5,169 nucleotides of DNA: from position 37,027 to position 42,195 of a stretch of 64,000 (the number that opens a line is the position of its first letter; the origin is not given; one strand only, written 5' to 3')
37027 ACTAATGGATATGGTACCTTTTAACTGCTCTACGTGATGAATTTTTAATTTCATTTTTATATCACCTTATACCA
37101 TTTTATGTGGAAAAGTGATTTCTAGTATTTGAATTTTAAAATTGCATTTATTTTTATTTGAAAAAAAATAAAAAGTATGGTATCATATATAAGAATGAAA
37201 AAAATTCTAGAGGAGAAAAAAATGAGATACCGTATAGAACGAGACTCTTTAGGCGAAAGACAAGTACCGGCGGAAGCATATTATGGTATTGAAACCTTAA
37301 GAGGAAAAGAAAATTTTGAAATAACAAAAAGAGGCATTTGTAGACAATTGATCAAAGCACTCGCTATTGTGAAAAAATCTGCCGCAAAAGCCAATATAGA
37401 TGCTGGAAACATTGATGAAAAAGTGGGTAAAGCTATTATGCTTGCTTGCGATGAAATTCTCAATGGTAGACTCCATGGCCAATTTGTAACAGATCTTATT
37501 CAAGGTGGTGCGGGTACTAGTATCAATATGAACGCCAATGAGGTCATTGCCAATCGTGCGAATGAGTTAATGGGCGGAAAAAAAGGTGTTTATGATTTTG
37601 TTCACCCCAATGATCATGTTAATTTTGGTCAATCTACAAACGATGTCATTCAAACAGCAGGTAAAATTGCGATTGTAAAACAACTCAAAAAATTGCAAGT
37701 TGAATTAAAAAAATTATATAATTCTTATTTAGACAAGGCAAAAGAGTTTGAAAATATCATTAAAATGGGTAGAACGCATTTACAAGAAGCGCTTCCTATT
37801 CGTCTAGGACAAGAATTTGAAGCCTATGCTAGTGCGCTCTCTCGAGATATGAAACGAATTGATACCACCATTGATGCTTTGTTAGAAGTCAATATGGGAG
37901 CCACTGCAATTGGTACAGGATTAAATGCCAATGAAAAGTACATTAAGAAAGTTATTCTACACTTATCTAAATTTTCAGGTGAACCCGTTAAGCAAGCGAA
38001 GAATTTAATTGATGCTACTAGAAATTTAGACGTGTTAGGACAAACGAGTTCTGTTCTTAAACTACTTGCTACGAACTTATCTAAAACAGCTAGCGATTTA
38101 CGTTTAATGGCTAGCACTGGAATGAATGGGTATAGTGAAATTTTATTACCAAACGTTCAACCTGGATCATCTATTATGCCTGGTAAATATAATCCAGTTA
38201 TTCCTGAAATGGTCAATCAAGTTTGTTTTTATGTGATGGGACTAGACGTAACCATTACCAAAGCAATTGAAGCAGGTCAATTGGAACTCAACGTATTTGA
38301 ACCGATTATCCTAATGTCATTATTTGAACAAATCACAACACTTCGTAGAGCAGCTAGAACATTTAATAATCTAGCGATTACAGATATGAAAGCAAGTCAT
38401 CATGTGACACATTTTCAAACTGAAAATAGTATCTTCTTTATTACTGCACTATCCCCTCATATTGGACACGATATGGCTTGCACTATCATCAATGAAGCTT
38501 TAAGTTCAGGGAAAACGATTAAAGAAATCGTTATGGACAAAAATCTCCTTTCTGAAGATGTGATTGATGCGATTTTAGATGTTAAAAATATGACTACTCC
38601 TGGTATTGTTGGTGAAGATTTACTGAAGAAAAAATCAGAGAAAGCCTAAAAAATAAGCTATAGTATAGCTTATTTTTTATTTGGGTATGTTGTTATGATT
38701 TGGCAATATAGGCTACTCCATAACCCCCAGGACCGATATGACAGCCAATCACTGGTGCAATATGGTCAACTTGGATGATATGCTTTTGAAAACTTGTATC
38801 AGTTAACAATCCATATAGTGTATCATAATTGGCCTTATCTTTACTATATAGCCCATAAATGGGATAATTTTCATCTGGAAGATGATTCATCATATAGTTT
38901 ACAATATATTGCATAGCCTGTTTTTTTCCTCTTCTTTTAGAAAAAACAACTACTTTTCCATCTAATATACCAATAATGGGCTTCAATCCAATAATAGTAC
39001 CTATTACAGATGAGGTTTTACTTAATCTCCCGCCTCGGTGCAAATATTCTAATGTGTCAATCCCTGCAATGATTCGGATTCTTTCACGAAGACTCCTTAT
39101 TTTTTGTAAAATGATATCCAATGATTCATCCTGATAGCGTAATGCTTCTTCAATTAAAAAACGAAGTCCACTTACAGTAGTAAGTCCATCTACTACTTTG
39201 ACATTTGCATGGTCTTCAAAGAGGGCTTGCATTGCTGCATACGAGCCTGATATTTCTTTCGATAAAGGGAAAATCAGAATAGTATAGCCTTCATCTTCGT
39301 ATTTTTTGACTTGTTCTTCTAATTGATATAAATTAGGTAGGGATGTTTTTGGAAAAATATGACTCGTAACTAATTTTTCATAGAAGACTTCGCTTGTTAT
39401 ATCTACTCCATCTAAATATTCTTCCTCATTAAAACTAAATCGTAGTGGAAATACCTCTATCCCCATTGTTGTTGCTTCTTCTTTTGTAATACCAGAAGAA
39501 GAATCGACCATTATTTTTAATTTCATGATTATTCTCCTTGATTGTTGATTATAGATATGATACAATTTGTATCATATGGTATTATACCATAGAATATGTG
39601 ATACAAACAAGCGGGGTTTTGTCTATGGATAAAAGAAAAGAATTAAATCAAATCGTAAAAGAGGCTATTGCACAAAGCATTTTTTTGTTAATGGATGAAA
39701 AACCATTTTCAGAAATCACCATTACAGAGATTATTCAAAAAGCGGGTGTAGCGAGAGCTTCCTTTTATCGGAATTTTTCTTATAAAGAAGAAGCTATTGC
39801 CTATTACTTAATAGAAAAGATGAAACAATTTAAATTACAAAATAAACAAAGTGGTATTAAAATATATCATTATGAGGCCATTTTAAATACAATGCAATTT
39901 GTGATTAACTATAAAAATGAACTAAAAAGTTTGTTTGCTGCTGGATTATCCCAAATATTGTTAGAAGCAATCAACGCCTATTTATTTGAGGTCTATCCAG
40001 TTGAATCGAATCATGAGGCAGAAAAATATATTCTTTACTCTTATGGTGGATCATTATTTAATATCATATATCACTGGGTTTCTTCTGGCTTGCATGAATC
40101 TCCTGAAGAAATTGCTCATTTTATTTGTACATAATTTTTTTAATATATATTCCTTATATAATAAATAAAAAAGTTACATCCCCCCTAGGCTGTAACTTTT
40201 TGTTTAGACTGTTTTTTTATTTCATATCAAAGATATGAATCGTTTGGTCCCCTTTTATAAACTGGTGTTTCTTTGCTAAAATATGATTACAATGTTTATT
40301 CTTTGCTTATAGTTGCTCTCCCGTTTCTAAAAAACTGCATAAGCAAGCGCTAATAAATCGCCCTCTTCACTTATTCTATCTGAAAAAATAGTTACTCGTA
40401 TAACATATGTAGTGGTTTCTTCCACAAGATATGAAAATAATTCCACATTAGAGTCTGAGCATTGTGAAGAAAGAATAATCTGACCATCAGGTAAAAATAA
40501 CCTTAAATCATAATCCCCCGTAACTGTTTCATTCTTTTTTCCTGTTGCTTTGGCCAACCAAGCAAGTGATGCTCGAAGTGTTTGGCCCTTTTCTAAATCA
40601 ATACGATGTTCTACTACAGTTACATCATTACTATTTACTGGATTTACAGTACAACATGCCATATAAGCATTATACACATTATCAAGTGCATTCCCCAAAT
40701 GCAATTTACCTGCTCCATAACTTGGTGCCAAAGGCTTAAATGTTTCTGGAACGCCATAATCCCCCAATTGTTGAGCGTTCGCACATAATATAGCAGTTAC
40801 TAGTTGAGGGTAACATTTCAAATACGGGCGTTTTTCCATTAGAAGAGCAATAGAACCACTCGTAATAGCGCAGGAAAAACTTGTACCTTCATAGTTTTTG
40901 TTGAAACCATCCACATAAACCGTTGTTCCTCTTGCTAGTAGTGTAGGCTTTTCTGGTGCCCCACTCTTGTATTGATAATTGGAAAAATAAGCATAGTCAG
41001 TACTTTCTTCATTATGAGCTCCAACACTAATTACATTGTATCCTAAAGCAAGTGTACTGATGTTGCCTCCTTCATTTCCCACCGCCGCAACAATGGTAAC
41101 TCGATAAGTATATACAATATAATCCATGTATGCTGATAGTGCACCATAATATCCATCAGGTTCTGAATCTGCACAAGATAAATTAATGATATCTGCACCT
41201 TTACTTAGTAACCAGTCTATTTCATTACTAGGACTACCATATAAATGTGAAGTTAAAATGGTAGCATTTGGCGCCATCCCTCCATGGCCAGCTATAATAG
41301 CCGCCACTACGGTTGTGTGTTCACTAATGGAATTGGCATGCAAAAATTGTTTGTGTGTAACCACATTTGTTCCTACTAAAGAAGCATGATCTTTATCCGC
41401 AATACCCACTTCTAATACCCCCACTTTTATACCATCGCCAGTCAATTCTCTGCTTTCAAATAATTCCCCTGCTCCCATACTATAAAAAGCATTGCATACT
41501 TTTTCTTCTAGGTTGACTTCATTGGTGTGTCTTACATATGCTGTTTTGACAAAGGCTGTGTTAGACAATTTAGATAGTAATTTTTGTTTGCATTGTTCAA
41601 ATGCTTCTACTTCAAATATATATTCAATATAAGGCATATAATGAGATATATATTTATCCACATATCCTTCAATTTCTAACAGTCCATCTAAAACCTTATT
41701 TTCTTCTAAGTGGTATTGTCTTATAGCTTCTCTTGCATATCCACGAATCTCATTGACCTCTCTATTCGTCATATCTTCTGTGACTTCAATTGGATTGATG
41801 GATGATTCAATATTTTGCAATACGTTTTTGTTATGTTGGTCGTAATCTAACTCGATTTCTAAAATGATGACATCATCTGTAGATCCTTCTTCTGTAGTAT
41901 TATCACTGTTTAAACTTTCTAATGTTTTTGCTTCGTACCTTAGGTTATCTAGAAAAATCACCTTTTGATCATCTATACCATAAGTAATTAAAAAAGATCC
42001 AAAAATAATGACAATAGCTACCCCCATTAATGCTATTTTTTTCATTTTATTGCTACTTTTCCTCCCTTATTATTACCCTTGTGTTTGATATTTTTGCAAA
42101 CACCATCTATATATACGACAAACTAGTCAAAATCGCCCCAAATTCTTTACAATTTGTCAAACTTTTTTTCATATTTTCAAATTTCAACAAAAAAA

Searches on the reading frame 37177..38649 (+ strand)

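Call 7: search_protein_families(library=ncbifam, proteins=[window:37177-38649:+], max_evalue=0.01)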
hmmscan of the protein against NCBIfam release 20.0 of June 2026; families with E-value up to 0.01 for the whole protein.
window:37177-38649:+ (490 aa): 19 families
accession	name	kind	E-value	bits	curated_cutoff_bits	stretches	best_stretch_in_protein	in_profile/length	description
NF008909.0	PRK12273.1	subfamily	4.8e-188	625.8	510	1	15-480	2-469/474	aspartate ammonia-lyase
TIGR00839.1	aspA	equivalog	2e-174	580.9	681.2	1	19-479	1-463/468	aspartate ammonia-lyase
NF011092.0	PRK14515.1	subfamily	5e-165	549.9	876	1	11-485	4-478/479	aspartate ammonia-lyase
TIGR00979.1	fumC_II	equivalog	4e-132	441.2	664.75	1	18-472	1-456/458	class II fumarate hydratase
NF009089.0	PRK12425.1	equivalog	8e-108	361.2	840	1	19-476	3-461/464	class II fumarate hydratase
TIGR00928.1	purB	equivalog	2e-25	89.5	326.2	1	145-356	88-293/436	adenylosuccinate lyase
TIGR00838.1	argH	equivalog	5.5e-25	88.3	279.5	1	148-454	101-406/455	argininosuccinate lyase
TIGR02426.1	protocat_pcaB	equivalog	8.2e-21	74.3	355.75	1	58-365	20-300/338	3-carboxy-cis,cis-muconate cycloisomerase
NF006554.0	PRK09053.1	equivalog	2.5e-19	69.4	595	1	146-360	101-308/453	3-carboxy-cis,cis-muconate cycloisomerase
NF005218.0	PRK06705.1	equivalog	1.4e-16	60.4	883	1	148-365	110-318/502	argininosuccinate lyase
NF008964.0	PRK12308.1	equivalog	1.7e-16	59.7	657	1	149-389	104-335/624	argininosuccinate lyase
NF004631.0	PRK05975.1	equivalog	3.7e-16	59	371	1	146-347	100-289/352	3-carboxy-cis,cis-muconate cycloisomerase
NF002563.0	PRK02186.1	subfamily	1.6e-12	46.5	625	1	148-363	510-716/890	argininosuccinate lyase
NF006500.1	PRK08937.2-4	subfamily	3.6e-12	45.8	626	1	146-349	99-295/448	adenylosuccinate lyase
NF052536.2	CoM_syn_XcbD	exception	1.3e-11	43.9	600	1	146-347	99-293/443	3-sulfopropionylcysteine synthase XcbD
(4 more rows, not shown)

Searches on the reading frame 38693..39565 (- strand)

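Call 7: search_protein_families(library=ncbifam, proteins=[window:38693-39565:-], max_evalue=0.01)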
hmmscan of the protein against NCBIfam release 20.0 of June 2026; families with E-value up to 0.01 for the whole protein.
window:38693-39565:- (290 aa): 2 families
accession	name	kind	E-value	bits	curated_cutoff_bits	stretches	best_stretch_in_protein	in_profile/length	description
TIGR00762.1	DegV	domain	2e-67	227.3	99.7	1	17-287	2-276/276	DegV family EDD domain-containing protein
NF038249.1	fatty_FakB1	equivalog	3.5e-39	134.7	350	1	14-289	1-282/286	fatty acid kinase binding subunit FakB1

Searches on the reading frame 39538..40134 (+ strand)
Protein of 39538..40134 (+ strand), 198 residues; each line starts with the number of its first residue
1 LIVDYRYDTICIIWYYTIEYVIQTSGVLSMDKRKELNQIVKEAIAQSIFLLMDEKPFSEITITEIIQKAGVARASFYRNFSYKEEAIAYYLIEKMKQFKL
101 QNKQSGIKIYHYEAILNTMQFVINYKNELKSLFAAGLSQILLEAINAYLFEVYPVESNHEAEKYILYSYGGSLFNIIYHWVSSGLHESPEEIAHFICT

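Call 24: search_protein_families(library=pfam, proteins=[window:39538-40134:+], max_evalue=0.001)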
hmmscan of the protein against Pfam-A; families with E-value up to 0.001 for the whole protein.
window:39538-40134:+ (198 aa): 3 families
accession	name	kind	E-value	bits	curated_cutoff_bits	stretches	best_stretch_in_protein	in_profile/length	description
PF00440.29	TetR_N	-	1.6e-06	28.2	24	1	51-85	8-42/47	Bacterial regulatory proteins, tetR family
PF14278.11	TetR_C_8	-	5.8e-06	26.8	26.1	1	125-196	24-97/103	Transcriptional regulator C-terminal region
PF19776.5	DUF6262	-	0.00021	21.9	29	1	34-132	11-103/110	Family of unknown function (DUF6262)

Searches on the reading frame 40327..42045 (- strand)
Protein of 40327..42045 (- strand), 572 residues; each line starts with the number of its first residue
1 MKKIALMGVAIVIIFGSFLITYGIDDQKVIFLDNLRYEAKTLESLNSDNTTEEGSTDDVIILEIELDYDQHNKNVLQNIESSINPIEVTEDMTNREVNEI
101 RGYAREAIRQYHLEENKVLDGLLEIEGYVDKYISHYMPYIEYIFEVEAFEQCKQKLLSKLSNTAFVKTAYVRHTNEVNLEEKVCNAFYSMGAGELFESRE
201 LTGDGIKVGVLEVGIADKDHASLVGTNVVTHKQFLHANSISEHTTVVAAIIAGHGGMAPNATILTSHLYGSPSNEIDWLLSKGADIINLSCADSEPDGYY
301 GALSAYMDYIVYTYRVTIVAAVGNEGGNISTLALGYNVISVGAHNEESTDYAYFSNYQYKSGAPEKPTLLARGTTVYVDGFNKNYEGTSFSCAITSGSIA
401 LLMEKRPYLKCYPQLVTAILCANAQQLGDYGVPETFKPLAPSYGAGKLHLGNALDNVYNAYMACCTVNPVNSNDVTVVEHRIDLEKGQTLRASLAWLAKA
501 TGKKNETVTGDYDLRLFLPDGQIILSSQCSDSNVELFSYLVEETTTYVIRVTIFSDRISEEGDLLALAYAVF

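Call 24: search_protein_families(library=pfam, proteins=[window:40327-42045:-], max_evalue=0.001)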
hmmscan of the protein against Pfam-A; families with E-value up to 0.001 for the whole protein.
window:40327-42045:- (572 aa): 2 families
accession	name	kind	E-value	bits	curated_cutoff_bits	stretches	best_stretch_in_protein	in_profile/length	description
PF00082.27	Peptidase_S8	-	2e-26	93.4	21.8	1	203-434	1-283/288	Subtilase family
PF04151.21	PPC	-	0.0005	21.3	25.9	0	481-552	6-69/70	Bacterial pre-peptidase C-terminal domain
